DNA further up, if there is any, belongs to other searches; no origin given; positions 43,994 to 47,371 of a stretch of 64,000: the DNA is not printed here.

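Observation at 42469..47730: AT-richer cargo block of the tRNA-Phe element: an MmeI-like RM enzyme flanked by two orphan proteins (candidate undescribed defence module)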

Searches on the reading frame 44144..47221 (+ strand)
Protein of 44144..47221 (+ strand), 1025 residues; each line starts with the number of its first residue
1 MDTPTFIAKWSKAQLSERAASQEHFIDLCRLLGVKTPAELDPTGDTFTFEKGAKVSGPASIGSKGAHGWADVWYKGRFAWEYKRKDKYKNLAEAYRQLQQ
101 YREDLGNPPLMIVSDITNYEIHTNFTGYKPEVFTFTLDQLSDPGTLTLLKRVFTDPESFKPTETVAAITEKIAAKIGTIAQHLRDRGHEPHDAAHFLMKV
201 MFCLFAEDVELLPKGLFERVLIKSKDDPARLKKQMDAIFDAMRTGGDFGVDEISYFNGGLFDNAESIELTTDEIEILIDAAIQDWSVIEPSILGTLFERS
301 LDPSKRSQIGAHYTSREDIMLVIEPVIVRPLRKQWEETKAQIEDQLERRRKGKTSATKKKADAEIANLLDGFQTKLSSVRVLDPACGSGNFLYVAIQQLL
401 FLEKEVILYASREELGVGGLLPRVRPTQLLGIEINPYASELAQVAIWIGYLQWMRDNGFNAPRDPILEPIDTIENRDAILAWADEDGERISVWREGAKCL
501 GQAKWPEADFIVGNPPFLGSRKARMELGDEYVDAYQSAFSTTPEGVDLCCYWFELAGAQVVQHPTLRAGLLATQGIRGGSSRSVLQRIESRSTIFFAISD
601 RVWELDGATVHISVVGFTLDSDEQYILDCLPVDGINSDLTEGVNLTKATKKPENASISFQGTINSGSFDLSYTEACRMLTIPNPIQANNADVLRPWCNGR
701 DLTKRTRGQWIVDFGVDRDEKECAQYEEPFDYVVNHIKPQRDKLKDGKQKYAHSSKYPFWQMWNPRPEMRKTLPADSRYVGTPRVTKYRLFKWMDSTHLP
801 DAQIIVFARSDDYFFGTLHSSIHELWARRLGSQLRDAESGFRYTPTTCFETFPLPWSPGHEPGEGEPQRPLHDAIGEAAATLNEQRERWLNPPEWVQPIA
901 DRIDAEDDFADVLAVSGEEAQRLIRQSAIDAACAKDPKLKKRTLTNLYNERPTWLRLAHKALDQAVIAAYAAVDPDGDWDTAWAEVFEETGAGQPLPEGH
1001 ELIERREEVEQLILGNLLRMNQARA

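Call 5: search_protein_families(library=pfam, proteins=[window:44144-47221:+], max_evalue=0.1)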
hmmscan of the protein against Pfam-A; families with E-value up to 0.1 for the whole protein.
window:44144-47221:+ (1025 aa): 6 families
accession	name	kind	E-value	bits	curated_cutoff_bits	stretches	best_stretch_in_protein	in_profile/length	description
PF20473.4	MmeI_Mtase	-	2.3e-29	102.8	27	1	366-625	8-256/259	MmeI, DNA-methyltransferase domain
PF20465.4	MmeI_hel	-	2.2e-14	54.4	27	1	191-261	1-75/75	MmeI, helicase spacer domain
PF20466.3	MmeI_TRD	-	3.3e-07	30.3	27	1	691-855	51-205/207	MmeI, target recognition domain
PF07669.17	Eco57I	-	1.2e-05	25.9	25.3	1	428-556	2-120/171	Eco57I restriction-modification methylase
PF20467.3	MmeI_C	-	0.0065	17.1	27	1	938-971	22-57/83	MmeI, C-terminal domain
PF02384.22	N6_Mtase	-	0.052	13.3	20.4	0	377-448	46-99/311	N-6 DNA Methylase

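Call 6: search_protein_families(library=padloc, proteins=[window:44144-47221:+], max_evalue=0.1)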
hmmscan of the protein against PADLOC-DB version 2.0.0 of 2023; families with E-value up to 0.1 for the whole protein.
window:44144-47221:+ (1025 aa): 44 families (the best 25 are shown)
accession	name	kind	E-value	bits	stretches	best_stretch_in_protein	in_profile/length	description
PDLC03627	REase_MTase_IIG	-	1.4e-255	848.9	1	2-1025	3-1025/1136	Type IIG restriction enzyme-methyltransferase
PDLC03599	REase_MTase_IIG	-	2.1e-114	381.4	1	62-858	56-846/959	Type IIG restriction enzyme-methyltransferase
PDLC03598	REase_MTase_IIG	-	1.9e-84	282.2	1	6-977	15-892/912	Type IIG restriction enzyme-methyltransferase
PDLC02643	DrmMI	-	8.8e-65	217.3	1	509-864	870-1209/1347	DrmMI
PDLC02646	DrmMI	-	1.7e-36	123.7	1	509-855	284-635/792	DrmMI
PDLC02644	DrmMI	-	2.6e-33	113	1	509-855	383-756/988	DrmMI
PDLC03618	REase_MTase_IIG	-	4.3e-26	88.6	1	509-857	867-1206/1429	Type IIG restriction enzyme-methyltransferase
PDLC04134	mad2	-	7.9e-21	72.4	1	75-543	53-387/492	mads_2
PDLC02640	DrmMI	-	7.7e-19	64.9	1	568-856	550-843/1015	DrmMI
PDLC03629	REase_MTase_IIG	-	2e-10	37.2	1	357-523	414-586/1182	Type IIG restriction enzyme-methyltransferase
PDLC03609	REase_MTase_IIG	-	5.8e-10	35.6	1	199-556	234-601/1066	Type IIG restriction enzyme-methyltransferase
PDLC03612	REase_MTase_IIG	-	9.1e-09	32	1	261-411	403-542/1247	Type IIG restriction enzyme-methyltransferase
PDLC02529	PglX|PglXI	-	2.2e-08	30.3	1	376-559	226-407/1189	PglX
PDLC02639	DrmMI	-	7.5e-07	25.8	1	505-617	580-691/803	DrmMI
PDLC03601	REase_MTase_IIG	-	1.1e-06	24.8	1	256-450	330-530/1110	Type IIG restriction enzyme-methyltransferase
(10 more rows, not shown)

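Call 8: search_protein_families(library=ncbifam, proteins=[window:44144-47221:+], max_evalue=0.1)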
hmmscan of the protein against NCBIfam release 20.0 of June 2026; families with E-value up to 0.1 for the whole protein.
window:44144-47221:+ (1025 aa): 6 families
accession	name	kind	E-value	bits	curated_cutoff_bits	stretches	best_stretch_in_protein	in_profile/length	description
NF033455.1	BREX_6_MTaseX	exception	2.5e-06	25.3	900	1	375-448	326-398/1319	BREX-6 system adenine-specific DNA-methyltransferase PglX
NF033451.1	BREX_2_MTaseX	equivalog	0.00015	19.7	400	1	376-458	222-298/1185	BREX-2 system adenine-specific DNA-methyltransferase PglX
NF033452.1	BREX_1_MTaseX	exception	0.00089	17.2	500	1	360-448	297-377/1210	BREX-1 system adenine-specific DNA-methyltransferase PglX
TIGR02987.1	met_A_Alw26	exception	0.028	13.2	353.5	1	363-405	15-61/523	Alw26I/Eco31I/Esp3I family type II restriction adenine-specific DNA-methyltransferase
NF033454.1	BREX_5_MTaseX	exception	0.05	11.1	900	1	378-399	302-323/1404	BREX-5 system adenine-specific DNA-methyltransferase PglX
NF047738.1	antiphage_MADS2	equivalog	0.056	11.7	720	1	379-399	333-353/654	methylation-associated defense system DNA methyltransferase MAD2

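Call 71: search_solved_structures(query=window:44144-47221:+, max_evalue=0.001, show_alignments=1)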
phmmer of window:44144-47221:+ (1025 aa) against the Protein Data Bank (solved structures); distinct sequences matched with E-value up to 0.001: 1.
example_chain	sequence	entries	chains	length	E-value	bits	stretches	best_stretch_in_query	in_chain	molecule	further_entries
5hr4_C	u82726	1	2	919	1.2e-44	155.7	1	47-858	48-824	MmeI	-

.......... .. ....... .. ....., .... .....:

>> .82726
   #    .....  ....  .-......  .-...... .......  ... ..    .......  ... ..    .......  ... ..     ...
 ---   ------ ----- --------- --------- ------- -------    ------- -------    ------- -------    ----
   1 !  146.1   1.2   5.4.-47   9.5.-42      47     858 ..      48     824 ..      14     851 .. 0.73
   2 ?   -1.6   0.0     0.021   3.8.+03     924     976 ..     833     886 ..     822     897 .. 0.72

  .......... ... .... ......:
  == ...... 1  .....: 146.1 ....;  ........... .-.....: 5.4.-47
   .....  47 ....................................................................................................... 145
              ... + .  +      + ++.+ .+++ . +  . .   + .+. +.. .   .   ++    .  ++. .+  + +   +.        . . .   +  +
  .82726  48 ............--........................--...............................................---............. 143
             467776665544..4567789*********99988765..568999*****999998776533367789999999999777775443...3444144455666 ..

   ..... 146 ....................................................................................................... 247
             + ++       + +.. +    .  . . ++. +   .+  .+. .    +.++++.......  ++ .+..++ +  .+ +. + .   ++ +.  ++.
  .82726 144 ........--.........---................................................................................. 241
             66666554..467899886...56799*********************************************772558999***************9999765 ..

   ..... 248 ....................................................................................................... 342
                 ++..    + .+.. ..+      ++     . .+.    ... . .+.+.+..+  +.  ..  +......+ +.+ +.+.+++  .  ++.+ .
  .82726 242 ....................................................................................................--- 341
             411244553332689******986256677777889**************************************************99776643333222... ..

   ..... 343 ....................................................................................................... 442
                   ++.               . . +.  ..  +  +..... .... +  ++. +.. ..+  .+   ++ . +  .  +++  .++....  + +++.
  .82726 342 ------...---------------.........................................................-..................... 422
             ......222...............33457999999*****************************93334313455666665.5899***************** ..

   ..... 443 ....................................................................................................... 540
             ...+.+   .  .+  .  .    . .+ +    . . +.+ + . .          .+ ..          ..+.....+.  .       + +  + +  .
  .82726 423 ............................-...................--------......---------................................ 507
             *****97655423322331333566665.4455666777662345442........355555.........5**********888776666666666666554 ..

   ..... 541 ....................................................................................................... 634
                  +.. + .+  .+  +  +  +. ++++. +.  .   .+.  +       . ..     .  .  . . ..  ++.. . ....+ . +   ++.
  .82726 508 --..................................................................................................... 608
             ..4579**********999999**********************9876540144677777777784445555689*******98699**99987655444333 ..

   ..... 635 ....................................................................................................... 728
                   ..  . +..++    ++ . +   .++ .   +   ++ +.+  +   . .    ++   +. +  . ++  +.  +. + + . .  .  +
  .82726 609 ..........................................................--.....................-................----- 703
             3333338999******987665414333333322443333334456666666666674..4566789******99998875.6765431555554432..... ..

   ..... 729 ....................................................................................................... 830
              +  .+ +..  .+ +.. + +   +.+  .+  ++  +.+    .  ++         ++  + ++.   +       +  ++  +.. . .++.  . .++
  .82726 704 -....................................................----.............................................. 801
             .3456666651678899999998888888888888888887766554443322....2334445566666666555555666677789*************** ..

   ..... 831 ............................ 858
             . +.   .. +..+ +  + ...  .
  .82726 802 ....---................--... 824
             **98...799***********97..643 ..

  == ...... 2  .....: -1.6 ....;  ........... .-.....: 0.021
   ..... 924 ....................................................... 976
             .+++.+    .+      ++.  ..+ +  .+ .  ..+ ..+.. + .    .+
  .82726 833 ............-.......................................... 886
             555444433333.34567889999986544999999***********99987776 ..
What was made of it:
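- On MmeI family (Type IIL / IIG RM): D71, E81 and K83 align to MmeI D70, E80 and K82 (call 71). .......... and GNPPF are aligned in call 71.
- The alignment to MmeI (5HR4) keeps D..EXK, motif I and NPPF (call 71).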

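Call 97: search_dna_similar(query=window:44144-47221:+, collection=plasmids, mode=protein, max_evalue=1e-20, max_rows=12)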
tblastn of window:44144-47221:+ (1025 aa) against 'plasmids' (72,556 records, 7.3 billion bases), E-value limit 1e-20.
Records with a match: 226; places in all: 229; records where one place covers at least 80% of the query: 71.
Best place of each record, by identity: <60% 226.
By first word of the organism name: Aeromonas 14; Deinococcus 12; Rhodococcus 10; Lactiplantibacillus 10; Staphylococcus 8; Klebsiella 7; Rhizobium 6; Bifidobacterium 6; Agrobacterium 5; Bradyrhizobium 5; and 82 more.
By predicted mobility (MOB-suite, as given by PLSDB): non-mobilizable 115; conjugative 64; mobilizable 47.
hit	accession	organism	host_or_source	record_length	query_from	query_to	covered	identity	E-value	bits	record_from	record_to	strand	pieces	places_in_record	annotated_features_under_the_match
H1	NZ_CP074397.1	Agrobacterium salinitolerans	Cotton,tiaaue sample,root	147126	1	995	97%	44.2%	0e+0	747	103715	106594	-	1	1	DNA methyltransferase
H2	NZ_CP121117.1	Roseinatronobacter sp. S2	cell culture,Alkaline Spring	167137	1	979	96%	44.1%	0e+0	733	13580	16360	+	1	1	class I SAM-dependent DNA methyltransferase | type IIL restriction-modification enzyme MmeI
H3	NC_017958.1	Tistrella mobilis KA081020-065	-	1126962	3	955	93%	45.1%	0e+0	760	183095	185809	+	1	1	record has no annotation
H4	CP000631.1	Rhizobium rhizogenes K84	-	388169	1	977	95%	43.4%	0e+0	735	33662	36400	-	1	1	conserved hypothetical protein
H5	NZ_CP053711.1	Lichenicola cladoniae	Cladonia borealis,cell culture,lichen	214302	6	970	94%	43.4%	0e+0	702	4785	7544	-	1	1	DNA methyltransferase | type IIL restriction-modification enzyme MmeI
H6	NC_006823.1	Aromatoleum aromaticum EbN1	-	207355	6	974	95%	42.9%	0e+0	707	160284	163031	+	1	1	DNA methyltransferase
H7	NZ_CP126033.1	Bradyrhizobium elkanii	Glycine max,soybean,root nodule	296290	5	971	94%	42.3%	0e+0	701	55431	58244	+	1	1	class I SAM-dependent DNA methyltransferase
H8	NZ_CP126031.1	Bradyrhizobium elkanii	Glycine max,soybean,root nodule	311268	5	971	94%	42.3%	0e+0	701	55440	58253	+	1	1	class I SAM-dependent DNA methyltransferase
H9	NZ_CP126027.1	Bradyrhizobium elkanii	Glycine max,soybean,root nodule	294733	5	971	94%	42.3%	0e+0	701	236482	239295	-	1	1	class I SAM-dependent DNA methyltransferase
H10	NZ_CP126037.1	Bradyrhizobium elkanii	Glycine max,soybean,root nodule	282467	5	971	94%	42.3%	0e+0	701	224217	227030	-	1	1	class I SAM-dependent DNA methyltransferase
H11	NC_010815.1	Trichlorobacter lovleyi SZ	-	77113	1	971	95%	41.7%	0e+0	692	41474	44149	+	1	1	DNA methyltransferase | integration host factor subunit alpha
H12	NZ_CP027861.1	Ahniella affigens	whole organism,Sandy soil near a stream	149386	6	971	94%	41.7%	0e+0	711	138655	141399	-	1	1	DNA methyltransferase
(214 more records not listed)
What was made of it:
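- Closest known: MmeI family Type IIL restriction-modification enzymes. Different: It is only distantly related in sequence to MmeI itself (E 1.2e-44 over aa 47-858) and 42-45% identical to plasmid homologs (call 97).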
